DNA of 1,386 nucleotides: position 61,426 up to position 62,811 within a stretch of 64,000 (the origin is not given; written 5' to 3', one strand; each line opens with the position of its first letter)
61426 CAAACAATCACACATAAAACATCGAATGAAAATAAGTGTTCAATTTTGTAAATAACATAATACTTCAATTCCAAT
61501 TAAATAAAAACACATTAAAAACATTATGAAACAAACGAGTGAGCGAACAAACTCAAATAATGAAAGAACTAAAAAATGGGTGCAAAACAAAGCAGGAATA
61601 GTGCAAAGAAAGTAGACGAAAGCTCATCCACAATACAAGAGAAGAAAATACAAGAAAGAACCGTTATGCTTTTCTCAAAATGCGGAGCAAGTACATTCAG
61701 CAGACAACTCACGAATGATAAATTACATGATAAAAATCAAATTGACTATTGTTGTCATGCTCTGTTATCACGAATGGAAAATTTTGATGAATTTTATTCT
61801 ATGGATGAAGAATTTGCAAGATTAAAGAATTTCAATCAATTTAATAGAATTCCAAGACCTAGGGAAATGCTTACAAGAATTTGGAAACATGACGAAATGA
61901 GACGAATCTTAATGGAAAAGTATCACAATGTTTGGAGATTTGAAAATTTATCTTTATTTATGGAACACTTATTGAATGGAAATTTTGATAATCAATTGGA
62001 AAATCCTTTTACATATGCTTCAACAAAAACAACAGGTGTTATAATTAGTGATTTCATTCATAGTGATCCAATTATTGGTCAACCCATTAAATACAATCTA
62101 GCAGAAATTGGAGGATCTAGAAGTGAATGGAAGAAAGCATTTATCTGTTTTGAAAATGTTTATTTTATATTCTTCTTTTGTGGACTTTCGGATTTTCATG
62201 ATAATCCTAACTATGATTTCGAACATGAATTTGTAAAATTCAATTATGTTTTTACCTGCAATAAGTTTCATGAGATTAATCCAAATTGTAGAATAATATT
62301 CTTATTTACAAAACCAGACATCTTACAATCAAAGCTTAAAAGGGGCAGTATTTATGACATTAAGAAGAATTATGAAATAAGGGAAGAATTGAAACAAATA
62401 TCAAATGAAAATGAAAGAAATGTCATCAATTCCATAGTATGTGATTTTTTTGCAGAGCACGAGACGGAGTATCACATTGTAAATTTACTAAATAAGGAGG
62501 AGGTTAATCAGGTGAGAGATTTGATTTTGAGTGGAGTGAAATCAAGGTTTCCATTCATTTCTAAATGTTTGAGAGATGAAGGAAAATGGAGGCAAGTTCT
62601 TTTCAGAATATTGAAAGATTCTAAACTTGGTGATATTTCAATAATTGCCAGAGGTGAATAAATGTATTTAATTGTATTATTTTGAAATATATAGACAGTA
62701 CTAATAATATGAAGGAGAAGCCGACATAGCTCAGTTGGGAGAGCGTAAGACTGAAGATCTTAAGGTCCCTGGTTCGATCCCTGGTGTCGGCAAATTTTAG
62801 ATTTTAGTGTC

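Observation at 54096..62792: G-protein signalling neighbourhood: three G-alpha genes around a folliculin gene, one of them a degenerate pseudo-GTPase in tandem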

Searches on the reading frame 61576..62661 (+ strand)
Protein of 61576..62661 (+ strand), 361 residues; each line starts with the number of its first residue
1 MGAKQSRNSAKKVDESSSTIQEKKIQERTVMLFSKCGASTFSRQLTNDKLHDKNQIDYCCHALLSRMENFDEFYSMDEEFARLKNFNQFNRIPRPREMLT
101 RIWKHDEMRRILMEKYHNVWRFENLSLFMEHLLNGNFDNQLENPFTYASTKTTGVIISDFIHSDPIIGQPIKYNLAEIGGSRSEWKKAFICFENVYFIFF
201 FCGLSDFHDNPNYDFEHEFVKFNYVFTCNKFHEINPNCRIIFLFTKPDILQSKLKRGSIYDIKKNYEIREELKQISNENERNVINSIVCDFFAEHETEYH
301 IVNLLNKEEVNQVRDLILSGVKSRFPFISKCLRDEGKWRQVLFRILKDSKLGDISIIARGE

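Call 3: search_protein_families(library=pfam, proteins=[window:61576-62661:+], max_evalue=1)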
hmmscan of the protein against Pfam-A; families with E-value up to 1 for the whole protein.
window:61576-62661:+ (361 aa): 3 families
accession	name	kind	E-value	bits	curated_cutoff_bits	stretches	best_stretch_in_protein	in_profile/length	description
PF00503.26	G-alpha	-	5.8e-17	62.3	48.8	1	58-315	83-327/333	G-protein alpha subunit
PF13238.12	AAA_18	-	0.0058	17.5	29.4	1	255-304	46-97/128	AAA domain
PF00462.30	Glutaredoxin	-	0.087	13.5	22.9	0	250-277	19-46/60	Glutaredoxin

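Call 5: find_homologous_proteins(query=window:61576-62658:+, max_evalue=0.001)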
Query window:61576-62658:+ (361 aa): 3 proteins with E <= 0.001 among 834 candidates.
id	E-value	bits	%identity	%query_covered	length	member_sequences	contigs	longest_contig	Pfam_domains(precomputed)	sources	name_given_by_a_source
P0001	2.4e-244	828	100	100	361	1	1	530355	PF00503.27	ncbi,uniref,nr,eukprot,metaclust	ncbi:predicted protein [Naegleria gruberi]|uniref:Predicted protein n=1 Tax=Naegleria gruberi TaxID=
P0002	4.9e-214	728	89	100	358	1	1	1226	PF00503.27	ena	-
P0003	2.2e-161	555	70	100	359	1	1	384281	PF00503.27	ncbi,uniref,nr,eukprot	ncbi:predicted protein [Naegleria gruberi]|uniref:Predicted protein n=1 Tax=Naegleria gruberi TaxID=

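Call 8: find_encoding_contigs(protein=P0003, flank=10000, max_places=3)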
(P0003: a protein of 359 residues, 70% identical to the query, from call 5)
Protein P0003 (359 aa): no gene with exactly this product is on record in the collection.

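Call 9: find_encoding_contigs(protein=P0002, flank=5000, max_places=3)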
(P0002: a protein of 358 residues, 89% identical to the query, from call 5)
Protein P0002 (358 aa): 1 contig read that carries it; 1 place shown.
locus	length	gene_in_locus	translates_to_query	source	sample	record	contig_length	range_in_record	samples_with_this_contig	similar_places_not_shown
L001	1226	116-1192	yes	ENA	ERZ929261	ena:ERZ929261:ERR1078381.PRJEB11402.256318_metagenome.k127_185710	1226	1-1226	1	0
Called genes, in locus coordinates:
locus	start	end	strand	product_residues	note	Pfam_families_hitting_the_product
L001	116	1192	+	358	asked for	PF00503:G-alpha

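Call 12: search_solved_structures(query=window:61576-62658:+, max_evalue=0.01, show_alignments=2)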
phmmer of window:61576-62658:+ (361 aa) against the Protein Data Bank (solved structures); distinct sequences matched with E-value up to 0.01: 186 (the best 60 are shown).
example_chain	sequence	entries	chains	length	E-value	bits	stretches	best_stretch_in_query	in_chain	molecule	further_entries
1fqj_A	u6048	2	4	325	1.3e-06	31.2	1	142-259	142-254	Guanine nucleotide-binding protein G(t) subunit alpha-1,Guanine nucleotide-binding protein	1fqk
1got_A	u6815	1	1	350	1.4e-06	31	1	142-259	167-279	GT-ALPHA/GI-ALPHA CHIMERA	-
7dfl_A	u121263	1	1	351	1.7e-06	30.8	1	165-267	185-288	Guanine nucleotide-binding protein G(q) subunit alpha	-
7sq2_A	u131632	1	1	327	1.7e-06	30.8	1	165-267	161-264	Guanine nucleotide-binding protein G(q) subunit alpha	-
8oy1_A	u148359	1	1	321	1.7e-06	30.7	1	147-259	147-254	Guanine nucleotide-binding protein G(i) subunit alpha-3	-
2ihb_A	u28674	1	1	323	1.7e-06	30.7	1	147-259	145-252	Guanine nucleotide-binding protein G(k) subunit alpha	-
4g5o_A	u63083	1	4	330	1.8e-06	30.7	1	147-259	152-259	Guanine nucleotide-binding protein G(k) subunit alpha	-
4g5r_A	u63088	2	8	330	1.8e-06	30.7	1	147-259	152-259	Guanine nucleotide-binding protein G(k) subunit alpha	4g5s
4ekc_A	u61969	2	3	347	1.8e-06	30.6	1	165-268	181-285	Guanine nucleotide-binding protein G(q) subunit alpha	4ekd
2bcj_Q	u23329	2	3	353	1.8e-06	30.6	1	165-267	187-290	Guanine nucleotide-binding protein G(i) subunit alpha-1, Guanine nucleotide-binding protei | Guanine nucleotide-binding protein G(i) subunit alpha-1,Guanine nuc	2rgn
7xow_A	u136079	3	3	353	1.8e-06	30.6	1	165-267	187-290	Guanine nucleotide-binding protein G(q) subunit alpha | Guanine nucleotide-binding protein G(q)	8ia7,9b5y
3ah8_A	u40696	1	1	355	1.9e-06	30.6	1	165-267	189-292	Guanine nucleotide-binding protein G(i) subunit alpha-1/Guanine nucleotide-binding protein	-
4gnk_A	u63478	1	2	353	1.9e-06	30.6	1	165-267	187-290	Guanine nucleotide-binding protein G(q) subunit alpha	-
2ode_A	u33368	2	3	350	1.9e-06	30.6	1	147-259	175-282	Guanine nucleotide-binding protein G(k) subunit alpha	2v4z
8jpb_Q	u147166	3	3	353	1.9e-06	30.6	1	165-267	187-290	Guanine nucleotide-binding protein G(q) subunit alpha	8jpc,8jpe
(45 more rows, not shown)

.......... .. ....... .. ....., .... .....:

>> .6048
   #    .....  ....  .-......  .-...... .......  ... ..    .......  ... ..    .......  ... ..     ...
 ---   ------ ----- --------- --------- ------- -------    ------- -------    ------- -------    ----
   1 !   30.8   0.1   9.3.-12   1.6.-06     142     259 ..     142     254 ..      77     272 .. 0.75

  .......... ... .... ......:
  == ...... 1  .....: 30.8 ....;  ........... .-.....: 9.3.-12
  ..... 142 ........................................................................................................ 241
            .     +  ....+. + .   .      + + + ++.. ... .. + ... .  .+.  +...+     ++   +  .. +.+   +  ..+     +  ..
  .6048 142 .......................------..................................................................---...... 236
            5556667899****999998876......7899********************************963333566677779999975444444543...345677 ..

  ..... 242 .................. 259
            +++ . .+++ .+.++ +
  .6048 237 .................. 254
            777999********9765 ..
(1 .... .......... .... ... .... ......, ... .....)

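Call 30: find_encoding_contigs(protein=P0001, flank=10000, max_places=3)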
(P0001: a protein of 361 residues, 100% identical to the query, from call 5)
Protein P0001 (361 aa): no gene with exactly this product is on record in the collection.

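Call 31: search_protein_representatives(alignment_id=A1)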
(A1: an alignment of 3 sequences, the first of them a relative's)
Query: 3 sequences, 358 profile positions. Proteins with E-value up to 0.001 (for the whole library): 209; up to 1e-10: 9; up to 1e-30: 1. The best 150 are listed.
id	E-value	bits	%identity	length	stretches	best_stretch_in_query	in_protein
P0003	3.8e-227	769.6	-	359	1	1-358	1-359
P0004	3.0e-22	95.5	-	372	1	94-356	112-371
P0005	5.0e-21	91.5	-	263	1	169-355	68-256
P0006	4.3e-19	85.1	-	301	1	93-330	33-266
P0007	1.2e-15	73.8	-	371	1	167-354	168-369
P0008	7.8e-14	67.8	-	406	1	165-334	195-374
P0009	5.4e-13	65.1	-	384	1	31-330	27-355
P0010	7.7e-11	58.0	-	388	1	96-330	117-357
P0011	8.9e-11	57.8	-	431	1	168-353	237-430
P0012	1.2e-10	57.3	-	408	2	96-353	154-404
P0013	2.0e-09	53.4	-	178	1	192-353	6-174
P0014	2.5e-09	53.0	-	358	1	86-256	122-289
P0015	5.8e-09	51.8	-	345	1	94-355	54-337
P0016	1.9e-08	50.1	-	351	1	14-252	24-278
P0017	2.2e-08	49.9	-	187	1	188-345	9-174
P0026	2.9e-07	46.2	-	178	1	171-310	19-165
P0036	2.5e-06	43.2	-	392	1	92-353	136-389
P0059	2.6e-05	39.8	-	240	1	170-332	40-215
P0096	1.1e-04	37.7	-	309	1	189-355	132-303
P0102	1.3e-04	37.5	-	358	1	178-355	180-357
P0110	1.5e-04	37.3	-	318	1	158-353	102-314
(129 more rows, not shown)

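Call 33: list_cluster_members(proteins=[P0004, P0005, P0006, P0007, P0008, P0009, P0010, P0011, P0012, P0015])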
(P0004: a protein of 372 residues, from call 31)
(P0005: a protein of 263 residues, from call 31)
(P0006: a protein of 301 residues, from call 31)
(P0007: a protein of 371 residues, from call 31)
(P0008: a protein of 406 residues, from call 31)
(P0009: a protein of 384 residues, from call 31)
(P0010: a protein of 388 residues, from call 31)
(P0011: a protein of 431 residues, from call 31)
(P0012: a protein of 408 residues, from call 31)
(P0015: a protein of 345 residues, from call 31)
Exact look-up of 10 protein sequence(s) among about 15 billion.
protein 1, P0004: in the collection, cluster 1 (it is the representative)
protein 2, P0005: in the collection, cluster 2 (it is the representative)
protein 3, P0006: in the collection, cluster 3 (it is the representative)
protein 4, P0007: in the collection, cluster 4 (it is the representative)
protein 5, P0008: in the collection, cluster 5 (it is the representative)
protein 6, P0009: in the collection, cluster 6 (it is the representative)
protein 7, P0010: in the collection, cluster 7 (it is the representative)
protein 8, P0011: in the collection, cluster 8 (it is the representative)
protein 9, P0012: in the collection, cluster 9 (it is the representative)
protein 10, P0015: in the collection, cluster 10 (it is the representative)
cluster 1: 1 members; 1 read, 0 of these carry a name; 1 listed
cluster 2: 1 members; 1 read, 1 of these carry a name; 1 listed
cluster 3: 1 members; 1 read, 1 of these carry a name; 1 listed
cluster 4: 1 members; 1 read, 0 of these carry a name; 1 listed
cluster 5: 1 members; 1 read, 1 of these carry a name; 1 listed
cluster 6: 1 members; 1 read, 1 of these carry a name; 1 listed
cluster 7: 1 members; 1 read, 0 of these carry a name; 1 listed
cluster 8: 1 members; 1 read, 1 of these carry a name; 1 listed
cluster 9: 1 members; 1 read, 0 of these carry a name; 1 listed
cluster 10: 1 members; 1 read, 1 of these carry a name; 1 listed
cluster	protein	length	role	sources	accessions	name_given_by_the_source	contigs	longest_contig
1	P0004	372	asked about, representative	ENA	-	-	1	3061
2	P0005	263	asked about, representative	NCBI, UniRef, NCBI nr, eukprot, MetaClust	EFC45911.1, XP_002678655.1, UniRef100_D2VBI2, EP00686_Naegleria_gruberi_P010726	predicted protein [Naegleria gruberi] | Predicted protein n=1 Tax=Naegleria gruberi TaxID=5762 RepID=D2VBI2_NAEGR | uncharacterized protein NAEGRDRAFT_66226 [Naegleria gruberi]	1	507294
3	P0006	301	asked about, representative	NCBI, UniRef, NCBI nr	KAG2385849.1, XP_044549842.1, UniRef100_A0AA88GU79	hypothetical protein C9374_002998 [Naegleria lovaniensis] | Uncharacterized protein n=1 Tax=Naegleria lovaniensis TaxID=51637 RepID=A0AA88GU79_NAELO | uncharacterized protein C9374_002998 [Naegleria lovaniensis]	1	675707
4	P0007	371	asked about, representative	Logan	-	-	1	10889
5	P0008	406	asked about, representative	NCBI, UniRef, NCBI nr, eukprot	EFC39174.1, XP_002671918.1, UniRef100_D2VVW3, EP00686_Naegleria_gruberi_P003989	predicted protein [Naegleria gruberi] | Predicted protein n=1 Tax=Naegleria gruberi TaxID=5762 RepID=D2VVW3_NAEGR | uncharacterized protein NAEGRDRAFT_73162 [Naegleria gruberi]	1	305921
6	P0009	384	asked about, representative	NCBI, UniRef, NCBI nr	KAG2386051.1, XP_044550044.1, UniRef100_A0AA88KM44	hypothetical protein C9374_003200 [Naegleria lovaniensis] | Uncharacterized protein n=1 Tax=Naegleria lovaniensis TaxID=51637 RepID=A0AA88KM44_NAELO | uncharacterized protein C9374_003200 [Naegleria lovaniensis]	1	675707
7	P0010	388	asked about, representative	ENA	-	-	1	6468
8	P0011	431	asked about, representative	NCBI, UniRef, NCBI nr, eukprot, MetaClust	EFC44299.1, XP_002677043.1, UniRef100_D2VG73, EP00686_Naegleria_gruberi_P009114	predicted protein [Naegleria gruberi] | Predicted protein n=1 Tax=Naegleria gruberi TaxID=5762 RepID=D2VG73_NAEGR | uncharacterized protein NAEGRDRAFT_49275 [Naegleria gruberi]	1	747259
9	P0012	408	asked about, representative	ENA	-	-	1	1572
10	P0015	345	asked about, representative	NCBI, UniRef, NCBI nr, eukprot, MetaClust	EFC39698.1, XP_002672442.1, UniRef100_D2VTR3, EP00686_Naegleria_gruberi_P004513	predicted protein [Naegleria gruberi] | Predicted protein n=1 Tax=Naegleria gruberi TaxID=5762 RepID=D2VTR3_NAEGR | uncharacterized protein NAEGRDRAFT_52181 [Naegleria gruberi]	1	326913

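Call 54: predict_structure(alignment_id=A3)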
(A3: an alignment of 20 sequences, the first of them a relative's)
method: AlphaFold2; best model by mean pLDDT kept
length: 361 residues; sequences in the alignment: 20
mean_pLDDT: 77.8   pTM: 0.76
mean pLDDT of the five models: 77.8, 77.4, 76.8, 76.4, 75.3
residues with pLDDT >= 90: 97; 70-90: 167; 50-70: 66; < 50: 31
segments of 3 or more residues with pLDDT < 50: 1-21, 86-90, 359-361
pLDDT, mean of each block of 10 residues (from residue 1): 43 42 78 84 87 87 77 57 53 81 84 65 77 90 86 88 82 90 82 88 77 68 83 88 91 83 77 90 90 82 93 90 88 68 64 53 41
secondary structure, 60 per line:
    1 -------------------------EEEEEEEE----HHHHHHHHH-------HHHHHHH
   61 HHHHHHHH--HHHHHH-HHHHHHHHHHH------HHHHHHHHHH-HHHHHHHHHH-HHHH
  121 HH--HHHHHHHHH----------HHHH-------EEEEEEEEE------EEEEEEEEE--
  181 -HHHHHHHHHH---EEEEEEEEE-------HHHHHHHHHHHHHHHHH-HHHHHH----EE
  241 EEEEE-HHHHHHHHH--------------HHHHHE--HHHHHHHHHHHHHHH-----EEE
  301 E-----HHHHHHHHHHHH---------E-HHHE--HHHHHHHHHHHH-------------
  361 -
elements in order: E26-33 H38-46 H54-68 H71-76 H78-88 H95-104 H106-115 H117-122 H125-133 H144-147 E155-163 E170-178 H182-191 E195-203 H211-227 H229-234 E239-245 H247-255 H270-274 H278-292 E298-301 H307-318 H336-347

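Call 57: find_related_loci(query=A1, collection=metagenome_contigs, flank=8000)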
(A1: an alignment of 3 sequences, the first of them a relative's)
Query A1 (361 aa) in metagenome_contigs; peptide patterns used: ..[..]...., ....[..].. (x = any residue, [..] = any of these).
443 stretches matched a pattern, but none encodes a relative of the query by tblastn (E <= 1e-3).

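Call 58: fold_search(model_id=the predicted structure, library=pdb)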
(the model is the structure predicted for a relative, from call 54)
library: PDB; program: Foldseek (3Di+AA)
matches with E <= 10: 1851; with E <= 0.001: 852
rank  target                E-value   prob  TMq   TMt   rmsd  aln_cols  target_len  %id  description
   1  2ode_C                8.0e-12  1.00  0.57  0.63   5.8       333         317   16  Crystal structure of the heterodimeric complex of human RGS8 and activated Gi alpha 3 (released 2007-02-06)
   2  4gnk_C                9.0e-12  1.00  0.53  0.59   7.1       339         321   16  Crystal structure of Galphaq in complex with full-length human PLCbeta3 (released 2013-02-06)
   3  4gnk_A                1.1e-11  1.00  0.58  0.61   6.3       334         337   15  Crystal structure of Galphaq in complex with full-length human PLCbeta3 (released 2013-02-06)
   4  8htg_B                1.7e-11  1.00  0.59  0.64   5.2       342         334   14  Crystal structure of Golf in complex with GTP-gamma S and Mg (released 2023-12-20)
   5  3ffa                  2.1e-11  1.00  0.57  0.64   5.2       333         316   17  Crystal Structure of a fast activating G protein mutant (released 2009-10-06)
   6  8htg_A                2.1e-11  1.00  0.59  0.63   5.2       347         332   15  Crystal structure of Golf in complex with GTP-gamma S and Mg (released 2023-12-20)
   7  9p82_A                2.1e-11  1.00  0.59  0.61  10.2       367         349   16  NTSR1-Gi-NTS(8-13) GTP-Bound Complex in the Canonical, AHD Closed State (C-Closed-GTP) (released 2026-03-25)
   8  4qj3_A                2.4e-11  1.00  0.54  0.61   6.7       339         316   16  Structure of a fragment of human phospholipase C-beta3 delta472-559, in complex with Galphaq (released 2014-10-22)
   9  3onw_A                2.7e-11  1.00  0.58  0.64   5.3       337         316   17  Structure of a G-alpha-i1 mutant with enhanced affinity for the RGS14 GoLoco motif. (released 2010-11-24)
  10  4n0d                  2.8e-11  1.00  0.57  0.64   5.3       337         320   17  Crystal structure of the K345L variant of the Gi alpha1 subunit bound to GTPgammaS (released 2014-03-12)
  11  2gtp_A                2.8e-11  1.00  0.55  0.63   5.8       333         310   17  Crystal structure of the heterodimeric complex of human RGS1 and activated Gi alpha 1 (released 2006-05-23)
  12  8htg_D                3.0e-11  1.00  0.60  0.66   5.1       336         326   14  Crystal structure of Golf in complex with GTP-gamma S and Mg (released 2023-12-20)
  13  9p84_A                3.4e-11  1.00  0.59  0.62   5.2       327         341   17  NTSR1-Gi-NTS(8-13) GTP-Bound Complex in the Non-Canonical, AHD Closed State (NC-Closed-GTP) (released 2026-03-25)
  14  4fid_A                3.4e-11  1.00  0.55  0.61   5.8       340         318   18  Crystal structure of a heterotrimeric G-Protein subunit from entamoeba histolytica, EHG-ALPHA-1 (released 2012-11-28)
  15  1gia                  3.6e-11  1.00  0.57  0.65   5.3       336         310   17  STRUCTURE OF ACTIVE CONFORMATIONS OF GIA1 AND THE MECHANISM OF GTP HYDROLYSIS (released 1994-09-30)
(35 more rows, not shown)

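Call 63: find_homologous_proteins(query=A3, max_evalue=1e-10)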
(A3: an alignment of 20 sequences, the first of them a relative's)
Query A3 (20 sequences) (361 aa, profile of the alignment): 4 proteins with E <= 1e-10 among 6558 candidates.
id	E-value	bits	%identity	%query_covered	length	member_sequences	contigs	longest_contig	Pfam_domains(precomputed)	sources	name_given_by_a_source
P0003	5.0e-93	330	70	100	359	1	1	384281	PF00503.27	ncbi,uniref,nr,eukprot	ncbi:predicted protein [Naegleria gruberi]|uniref:Predicted protein n=1 Tax=Naegleria gruberi TaxID=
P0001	3.1e-92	328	100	100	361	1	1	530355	PF00503.27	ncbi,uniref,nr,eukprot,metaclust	ncbi:predicted protein [Naegleria gruberi]|uniref:Predicted protein n=1 Tax=Naegleria gruberi TaxID=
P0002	2.0e-88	315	89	100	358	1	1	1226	PF00503.27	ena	-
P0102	3.4e-86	308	32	33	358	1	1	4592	PF00503.27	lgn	-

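Call 64: list_cluster_members(proteins=[P0013, P0017, P0026, P0036, P0059, P0096, P0102, P0110, P0014, P0016])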
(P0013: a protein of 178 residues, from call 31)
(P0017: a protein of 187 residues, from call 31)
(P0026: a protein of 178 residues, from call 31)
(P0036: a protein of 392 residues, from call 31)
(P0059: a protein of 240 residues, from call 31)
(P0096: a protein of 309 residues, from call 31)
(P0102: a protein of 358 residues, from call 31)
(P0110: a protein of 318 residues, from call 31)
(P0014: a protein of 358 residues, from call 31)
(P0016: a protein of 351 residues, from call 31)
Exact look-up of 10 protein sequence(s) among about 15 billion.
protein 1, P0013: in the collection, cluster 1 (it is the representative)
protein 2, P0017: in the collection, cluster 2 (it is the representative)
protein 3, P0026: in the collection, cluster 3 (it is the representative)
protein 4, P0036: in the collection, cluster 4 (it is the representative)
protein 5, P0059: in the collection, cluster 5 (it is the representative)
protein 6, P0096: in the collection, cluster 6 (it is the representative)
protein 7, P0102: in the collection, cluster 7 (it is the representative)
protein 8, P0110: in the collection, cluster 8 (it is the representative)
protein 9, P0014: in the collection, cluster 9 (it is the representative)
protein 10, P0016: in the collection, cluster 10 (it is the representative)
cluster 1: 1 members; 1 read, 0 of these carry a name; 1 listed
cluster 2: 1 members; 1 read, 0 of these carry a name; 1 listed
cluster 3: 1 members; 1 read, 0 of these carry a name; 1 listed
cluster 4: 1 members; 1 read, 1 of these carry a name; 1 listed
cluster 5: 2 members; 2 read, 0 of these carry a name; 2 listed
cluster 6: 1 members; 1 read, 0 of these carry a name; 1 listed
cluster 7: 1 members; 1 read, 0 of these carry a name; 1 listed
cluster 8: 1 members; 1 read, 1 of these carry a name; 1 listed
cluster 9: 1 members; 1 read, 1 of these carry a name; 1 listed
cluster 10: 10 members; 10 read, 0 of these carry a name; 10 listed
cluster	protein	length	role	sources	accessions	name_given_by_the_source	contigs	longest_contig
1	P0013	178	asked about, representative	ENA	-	-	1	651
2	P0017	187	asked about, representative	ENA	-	-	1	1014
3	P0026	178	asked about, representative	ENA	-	-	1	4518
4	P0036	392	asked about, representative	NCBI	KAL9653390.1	hypothetical protein ABK040_002026 [Willaertia magna]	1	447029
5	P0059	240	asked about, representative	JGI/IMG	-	-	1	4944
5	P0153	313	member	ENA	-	-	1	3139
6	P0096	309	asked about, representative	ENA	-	-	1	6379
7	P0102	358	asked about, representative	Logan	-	-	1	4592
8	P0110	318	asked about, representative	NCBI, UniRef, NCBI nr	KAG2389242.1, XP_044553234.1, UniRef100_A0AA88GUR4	hypothetical protein C9374_014642 [Naegleria lovaniensis] | Uncharacterized protein n=1 Tax=Naegleria lovaniensis TaxID=51637 RepID=A0AA88GUR4_NAELO | uncharacterized protein C9374_014642 [Naegleria lovaniensis]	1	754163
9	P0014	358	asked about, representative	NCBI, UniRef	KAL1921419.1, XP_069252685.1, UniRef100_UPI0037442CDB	uncharacterized protein VTP21DRAFT_11135 [Calcarisporiella thermophila] | uncharacterized protein n=1 Tax=Calcarisporiella thermophila TaxID=911321 ...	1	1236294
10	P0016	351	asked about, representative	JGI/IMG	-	-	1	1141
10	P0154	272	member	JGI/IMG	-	-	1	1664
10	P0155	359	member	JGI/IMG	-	-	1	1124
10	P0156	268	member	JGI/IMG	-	-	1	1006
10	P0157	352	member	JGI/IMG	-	-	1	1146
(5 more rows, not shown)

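Call 70: find_encoding_contigs(protein=P0006, flank=8000, max_places=1)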
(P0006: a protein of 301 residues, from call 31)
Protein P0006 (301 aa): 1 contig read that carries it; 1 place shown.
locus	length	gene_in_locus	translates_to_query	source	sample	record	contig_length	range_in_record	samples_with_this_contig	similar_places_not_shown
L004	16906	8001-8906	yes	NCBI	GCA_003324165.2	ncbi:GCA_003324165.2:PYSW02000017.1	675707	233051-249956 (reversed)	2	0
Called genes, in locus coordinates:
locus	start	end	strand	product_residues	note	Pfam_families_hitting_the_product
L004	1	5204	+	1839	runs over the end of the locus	PF06012:DUF908 (weak), PF06025:DUF913, PF00627:UBA, PF22562:UBA_7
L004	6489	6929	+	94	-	-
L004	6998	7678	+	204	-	-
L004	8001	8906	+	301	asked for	PF00503:G-alpha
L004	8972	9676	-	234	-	PF04073:tRNA_edit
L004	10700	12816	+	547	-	PF00149:Metallophos, PF00125:Histone, PF00808:CBFD_NFYB_HMF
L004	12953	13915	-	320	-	PF12678:zf-rbx1 (weak), PF13639:zf-RING_2, PF13923:zf-C3HC4_2 (weak), PF17123:zf-RING_11, PF00097:zf-C3HC4 (weak)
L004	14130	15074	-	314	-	-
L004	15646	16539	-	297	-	-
